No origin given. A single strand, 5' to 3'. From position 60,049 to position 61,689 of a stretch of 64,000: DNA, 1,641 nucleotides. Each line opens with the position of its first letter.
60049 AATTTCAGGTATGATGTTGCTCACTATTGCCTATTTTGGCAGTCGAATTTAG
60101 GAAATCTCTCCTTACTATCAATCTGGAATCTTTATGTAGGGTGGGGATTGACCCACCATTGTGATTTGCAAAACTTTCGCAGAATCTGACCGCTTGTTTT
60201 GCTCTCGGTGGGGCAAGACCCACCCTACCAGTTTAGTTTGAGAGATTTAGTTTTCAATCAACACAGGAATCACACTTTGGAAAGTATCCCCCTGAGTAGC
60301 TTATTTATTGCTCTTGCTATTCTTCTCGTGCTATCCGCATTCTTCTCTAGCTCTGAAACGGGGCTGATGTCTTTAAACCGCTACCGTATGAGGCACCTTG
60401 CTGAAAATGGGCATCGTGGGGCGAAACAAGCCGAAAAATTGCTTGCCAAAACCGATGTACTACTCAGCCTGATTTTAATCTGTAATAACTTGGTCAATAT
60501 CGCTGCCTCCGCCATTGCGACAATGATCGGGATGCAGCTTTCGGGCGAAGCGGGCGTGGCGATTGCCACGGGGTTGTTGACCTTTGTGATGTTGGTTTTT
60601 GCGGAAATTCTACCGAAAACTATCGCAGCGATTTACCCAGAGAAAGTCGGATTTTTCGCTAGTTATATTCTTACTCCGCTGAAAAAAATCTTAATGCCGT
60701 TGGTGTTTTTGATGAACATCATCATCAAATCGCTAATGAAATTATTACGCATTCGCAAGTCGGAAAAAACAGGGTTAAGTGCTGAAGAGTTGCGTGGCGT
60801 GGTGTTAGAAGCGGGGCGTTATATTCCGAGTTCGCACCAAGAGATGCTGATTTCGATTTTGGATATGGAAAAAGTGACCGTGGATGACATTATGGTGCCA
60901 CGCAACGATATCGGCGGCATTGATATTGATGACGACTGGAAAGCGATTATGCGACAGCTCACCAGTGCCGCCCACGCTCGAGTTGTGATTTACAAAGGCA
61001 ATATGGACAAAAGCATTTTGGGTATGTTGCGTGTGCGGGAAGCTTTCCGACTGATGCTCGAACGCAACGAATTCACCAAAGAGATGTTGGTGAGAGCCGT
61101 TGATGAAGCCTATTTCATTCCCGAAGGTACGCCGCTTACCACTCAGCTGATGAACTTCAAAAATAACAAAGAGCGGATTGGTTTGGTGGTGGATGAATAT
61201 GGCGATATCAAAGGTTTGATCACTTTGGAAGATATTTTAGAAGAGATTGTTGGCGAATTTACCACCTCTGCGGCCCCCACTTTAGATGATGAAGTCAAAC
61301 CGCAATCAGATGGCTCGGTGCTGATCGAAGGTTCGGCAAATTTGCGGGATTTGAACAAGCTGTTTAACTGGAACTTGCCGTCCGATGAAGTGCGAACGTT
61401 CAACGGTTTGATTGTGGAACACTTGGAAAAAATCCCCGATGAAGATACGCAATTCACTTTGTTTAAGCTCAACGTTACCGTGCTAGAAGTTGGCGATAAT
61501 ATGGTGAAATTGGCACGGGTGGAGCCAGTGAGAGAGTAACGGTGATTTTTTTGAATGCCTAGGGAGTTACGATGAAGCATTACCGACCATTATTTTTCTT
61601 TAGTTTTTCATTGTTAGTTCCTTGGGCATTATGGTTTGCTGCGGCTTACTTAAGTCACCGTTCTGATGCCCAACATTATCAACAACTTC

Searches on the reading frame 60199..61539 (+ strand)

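Call 97: search_protein_families(library=pfam, proteins=[window:60199-61539:+], max_evalue=1e-8)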
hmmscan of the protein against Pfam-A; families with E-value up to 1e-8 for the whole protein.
window:60199-61539:+ (446 aa): 2 families
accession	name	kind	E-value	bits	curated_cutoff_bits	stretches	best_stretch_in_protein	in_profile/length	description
PF01595.25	CNNM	-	3.8e-48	164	28.4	1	38-205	2-171/181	Cyclin M transmembrane N-terminal domain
PF03471.22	CorC_HlyC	-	5.8e-18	65.1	27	1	369-444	3-80/81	Transporter associated domain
